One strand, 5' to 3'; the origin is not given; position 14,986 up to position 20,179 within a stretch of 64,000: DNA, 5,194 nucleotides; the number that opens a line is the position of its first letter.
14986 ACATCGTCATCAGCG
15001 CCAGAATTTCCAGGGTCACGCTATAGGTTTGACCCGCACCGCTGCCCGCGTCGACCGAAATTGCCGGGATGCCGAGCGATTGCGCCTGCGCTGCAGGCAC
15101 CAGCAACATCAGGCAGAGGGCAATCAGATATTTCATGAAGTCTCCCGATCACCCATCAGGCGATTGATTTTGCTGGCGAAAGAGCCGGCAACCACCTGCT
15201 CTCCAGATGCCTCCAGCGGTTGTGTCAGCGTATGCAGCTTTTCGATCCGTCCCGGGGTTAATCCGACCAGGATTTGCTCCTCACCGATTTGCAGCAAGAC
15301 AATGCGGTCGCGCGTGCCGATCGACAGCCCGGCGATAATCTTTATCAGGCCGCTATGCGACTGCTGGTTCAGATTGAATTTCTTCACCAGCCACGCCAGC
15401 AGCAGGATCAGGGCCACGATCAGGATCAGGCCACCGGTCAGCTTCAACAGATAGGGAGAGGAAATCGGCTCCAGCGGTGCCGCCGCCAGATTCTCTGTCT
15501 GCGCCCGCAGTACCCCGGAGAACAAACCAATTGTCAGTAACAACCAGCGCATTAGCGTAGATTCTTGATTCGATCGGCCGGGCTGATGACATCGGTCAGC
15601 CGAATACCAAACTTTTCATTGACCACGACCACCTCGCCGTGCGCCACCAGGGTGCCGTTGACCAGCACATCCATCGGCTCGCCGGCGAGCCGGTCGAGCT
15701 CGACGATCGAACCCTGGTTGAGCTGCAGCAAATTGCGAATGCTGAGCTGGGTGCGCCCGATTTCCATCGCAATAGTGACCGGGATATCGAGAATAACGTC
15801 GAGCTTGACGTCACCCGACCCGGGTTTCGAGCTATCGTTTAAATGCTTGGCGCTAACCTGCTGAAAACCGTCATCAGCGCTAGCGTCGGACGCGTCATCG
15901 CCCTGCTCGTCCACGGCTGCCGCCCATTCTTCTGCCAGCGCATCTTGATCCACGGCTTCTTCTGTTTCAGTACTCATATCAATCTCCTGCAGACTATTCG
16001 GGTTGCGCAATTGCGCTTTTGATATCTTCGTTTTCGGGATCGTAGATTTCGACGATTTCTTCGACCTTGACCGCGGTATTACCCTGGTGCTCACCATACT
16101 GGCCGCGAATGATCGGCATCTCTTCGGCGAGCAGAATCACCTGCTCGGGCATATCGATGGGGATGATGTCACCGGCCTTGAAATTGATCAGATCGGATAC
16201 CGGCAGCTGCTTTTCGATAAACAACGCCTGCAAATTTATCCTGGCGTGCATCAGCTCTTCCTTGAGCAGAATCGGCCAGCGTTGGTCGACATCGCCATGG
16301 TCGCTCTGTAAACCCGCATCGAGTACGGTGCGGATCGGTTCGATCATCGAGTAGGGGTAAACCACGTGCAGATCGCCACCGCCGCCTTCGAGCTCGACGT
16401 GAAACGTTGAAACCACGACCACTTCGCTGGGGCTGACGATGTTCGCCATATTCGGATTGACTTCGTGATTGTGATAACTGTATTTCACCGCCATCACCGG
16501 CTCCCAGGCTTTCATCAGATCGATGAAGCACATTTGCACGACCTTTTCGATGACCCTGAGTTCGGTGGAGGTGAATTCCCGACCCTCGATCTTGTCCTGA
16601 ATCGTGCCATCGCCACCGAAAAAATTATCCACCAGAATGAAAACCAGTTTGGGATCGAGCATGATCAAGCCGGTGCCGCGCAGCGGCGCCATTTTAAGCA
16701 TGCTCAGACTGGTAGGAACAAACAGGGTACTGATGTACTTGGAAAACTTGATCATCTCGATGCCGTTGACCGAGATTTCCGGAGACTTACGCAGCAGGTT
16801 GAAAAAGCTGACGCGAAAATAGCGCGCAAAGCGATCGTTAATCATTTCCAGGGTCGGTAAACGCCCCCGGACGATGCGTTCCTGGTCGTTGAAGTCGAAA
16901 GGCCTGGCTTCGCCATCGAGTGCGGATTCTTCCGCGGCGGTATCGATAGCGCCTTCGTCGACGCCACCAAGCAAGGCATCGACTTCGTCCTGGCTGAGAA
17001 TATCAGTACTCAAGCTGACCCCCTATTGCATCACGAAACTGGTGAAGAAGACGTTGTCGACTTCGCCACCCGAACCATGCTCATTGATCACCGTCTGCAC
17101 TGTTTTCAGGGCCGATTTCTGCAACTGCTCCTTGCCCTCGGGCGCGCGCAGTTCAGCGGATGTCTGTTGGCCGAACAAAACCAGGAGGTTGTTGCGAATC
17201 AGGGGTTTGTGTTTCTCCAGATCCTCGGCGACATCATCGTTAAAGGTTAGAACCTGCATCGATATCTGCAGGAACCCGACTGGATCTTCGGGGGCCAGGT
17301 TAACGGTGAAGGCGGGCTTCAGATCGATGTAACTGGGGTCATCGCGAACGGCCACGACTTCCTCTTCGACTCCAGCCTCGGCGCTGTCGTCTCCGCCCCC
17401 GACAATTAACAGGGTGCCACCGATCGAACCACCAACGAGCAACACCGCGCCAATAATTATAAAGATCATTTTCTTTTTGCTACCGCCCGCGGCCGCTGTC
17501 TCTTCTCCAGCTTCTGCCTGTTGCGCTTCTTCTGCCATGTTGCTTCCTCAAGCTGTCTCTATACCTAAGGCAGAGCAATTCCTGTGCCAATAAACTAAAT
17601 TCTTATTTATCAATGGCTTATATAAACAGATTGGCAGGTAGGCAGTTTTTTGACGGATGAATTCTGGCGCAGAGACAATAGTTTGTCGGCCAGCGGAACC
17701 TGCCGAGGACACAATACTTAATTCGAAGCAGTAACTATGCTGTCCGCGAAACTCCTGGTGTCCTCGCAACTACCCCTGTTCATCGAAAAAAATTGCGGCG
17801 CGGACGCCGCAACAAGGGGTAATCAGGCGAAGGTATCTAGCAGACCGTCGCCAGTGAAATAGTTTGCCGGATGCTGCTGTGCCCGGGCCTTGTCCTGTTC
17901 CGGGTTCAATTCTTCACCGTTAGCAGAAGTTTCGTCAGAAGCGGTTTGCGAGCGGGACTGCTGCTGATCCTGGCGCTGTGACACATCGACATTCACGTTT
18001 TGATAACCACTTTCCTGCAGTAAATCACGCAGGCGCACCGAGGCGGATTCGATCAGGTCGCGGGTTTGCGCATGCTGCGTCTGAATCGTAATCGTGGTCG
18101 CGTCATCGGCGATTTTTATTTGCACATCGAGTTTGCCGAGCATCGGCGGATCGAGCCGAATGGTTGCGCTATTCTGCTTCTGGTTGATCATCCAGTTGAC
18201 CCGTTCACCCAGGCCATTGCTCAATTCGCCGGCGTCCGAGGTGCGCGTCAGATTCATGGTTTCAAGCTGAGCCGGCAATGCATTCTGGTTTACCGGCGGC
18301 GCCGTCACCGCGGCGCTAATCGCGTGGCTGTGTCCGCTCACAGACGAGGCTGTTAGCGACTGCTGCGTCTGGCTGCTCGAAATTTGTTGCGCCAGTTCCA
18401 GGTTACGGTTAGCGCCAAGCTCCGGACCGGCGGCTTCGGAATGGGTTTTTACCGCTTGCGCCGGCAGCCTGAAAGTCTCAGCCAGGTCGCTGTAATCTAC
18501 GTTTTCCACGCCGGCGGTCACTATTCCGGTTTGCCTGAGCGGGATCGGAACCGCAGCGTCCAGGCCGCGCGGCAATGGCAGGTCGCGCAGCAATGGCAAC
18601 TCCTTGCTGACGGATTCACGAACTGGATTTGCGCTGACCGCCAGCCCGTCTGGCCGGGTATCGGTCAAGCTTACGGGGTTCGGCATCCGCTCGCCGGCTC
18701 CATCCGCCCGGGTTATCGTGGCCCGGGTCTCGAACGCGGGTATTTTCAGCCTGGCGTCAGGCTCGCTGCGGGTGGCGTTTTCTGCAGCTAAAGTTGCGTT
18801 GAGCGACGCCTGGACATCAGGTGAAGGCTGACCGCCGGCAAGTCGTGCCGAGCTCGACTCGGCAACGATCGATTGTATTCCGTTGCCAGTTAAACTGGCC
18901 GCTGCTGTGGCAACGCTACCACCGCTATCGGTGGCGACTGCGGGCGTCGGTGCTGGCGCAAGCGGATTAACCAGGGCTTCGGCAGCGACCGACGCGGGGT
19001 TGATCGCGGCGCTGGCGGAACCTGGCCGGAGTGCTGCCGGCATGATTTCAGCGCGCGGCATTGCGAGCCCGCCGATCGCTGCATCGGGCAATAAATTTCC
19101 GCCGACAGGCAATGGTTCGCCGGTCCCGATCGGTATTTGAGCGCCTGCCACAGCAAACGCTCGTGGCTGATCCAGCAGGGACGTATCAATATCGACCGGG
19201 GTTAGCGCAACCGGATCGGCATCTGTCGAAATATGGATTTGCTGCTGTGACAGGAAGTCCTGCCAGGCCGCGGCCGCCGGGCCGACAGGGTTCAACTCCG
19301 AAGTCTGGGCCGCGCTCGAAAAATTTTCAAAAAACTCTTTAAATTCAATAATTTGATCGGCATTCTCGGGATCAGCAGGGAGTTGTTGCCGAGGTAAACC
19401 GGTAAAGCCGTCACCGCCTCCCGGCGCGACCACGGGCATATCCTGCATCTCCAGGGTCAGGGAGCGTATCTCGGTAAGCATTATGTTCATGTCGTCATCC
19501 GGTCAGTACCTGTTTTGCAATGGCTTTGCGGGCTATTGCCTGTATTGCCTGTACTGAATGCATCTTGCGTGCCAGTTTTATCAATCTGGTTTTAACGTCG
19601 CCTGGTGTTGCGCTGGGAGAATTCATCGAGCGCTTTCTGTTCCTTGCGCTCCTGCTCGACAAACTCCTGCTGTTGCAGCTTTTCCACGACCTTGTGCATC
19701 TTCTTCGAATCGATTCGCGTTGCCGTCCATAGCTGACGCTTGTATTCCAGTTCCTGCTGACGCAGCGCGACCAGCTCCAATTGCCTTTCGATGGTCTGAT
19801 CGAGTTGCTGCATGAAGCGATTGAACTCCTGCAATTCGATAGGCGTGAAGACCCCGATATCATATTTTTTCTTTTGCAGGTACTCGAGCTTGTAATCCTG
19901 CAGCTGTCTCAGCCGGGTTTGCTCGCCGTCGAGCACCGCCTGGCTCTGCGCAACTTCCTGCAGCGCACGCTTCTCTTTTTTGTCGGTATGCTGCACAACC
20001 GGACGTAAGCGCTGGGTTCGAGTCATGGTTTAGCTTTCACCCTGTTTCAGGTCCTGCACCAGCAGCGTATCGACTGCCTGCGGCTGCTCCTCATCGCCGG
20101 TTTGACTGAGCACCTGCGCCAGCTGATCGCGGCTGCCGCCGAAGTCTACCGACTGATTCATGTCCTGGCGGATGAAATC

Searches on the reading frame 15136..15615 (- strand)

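Call 29: search_protein_families(library=pfam, proteins=[window:15136-15615:-], max_evalue=0.001)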
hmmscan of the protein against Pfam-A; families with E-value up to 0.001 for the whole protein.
window:15136-15615:- (160 aa): 1 family
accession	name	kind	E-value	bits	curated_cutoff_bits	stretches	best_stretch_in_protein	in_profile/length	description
PF04347.18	FliO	-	9.7e-18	64.5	22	1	75-154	1-90/91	Flagellar biosynthesis protein, FliO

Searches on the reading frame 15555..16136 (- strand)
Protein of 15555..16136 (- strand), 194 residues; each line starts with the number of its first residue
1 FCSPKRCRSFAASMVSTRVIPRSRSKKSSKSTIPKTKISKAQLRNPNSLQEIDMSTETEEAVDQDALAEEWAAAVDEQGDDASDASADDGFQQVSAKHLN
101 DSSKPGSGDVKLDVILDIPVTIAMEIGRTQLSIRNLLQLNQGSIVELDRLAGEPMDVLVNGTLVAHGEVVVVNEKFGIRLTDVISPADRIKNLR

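Call 29: search_protein_families(library=pfam, proteins=[window:15555-16136:-], max_evalue=0.001)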
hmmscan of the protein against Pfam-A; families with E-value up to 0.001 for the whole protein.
window:15555-16136:- (194 aa): 1 family
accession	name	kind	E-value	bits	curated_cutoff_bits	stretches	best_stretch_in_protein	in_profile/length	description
PF01052.25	FliMN_C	-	1.6e-24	86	23.8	1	115-184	3-72/73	Type III flagellar switch regulator (C-ring) FliN C-term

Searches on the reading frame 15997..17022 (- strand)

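Call 29: search_protein_families(library=pfam, proteins=[window:15997-17022:-], max_evalue=0.001)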
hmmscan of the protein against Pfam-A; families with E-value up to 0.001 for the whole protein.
window:15997-17022:- (342 aa): 2 families
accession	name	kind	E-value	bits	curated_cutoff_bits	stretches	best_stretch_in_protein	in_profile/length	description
PF02154.20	FliM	-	1.7e-70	237.3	27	1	42-234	1-192/192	Flagellar motor switch protein FliM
PF01052.25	FliMN_C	-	5.8e-17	61.8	23.8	1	255-324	1-72/73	Type III flagellar switch regulator (C-ring) FliN C-term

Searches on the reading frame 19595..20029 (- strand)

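Call 29: search_protein_families(library=pfam, proteins=[window:19595-20029:-], max_evalue=0.001)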
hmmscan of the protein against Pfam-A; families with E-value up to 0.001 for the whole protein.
window:19595-20029:- (145 aa): 2 families
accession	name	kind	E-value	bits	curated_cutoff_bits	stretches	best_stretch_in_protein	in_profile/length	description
PF02050.21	FliJ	-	9.3e-21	74.8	28.4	1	22-141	3-122/123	Flagellar FliJ protein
PF04182.18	B-block_TFIIIC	-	0.00024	21.5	22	1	84-127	8-51/73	B-block binding subunit of TFIIIC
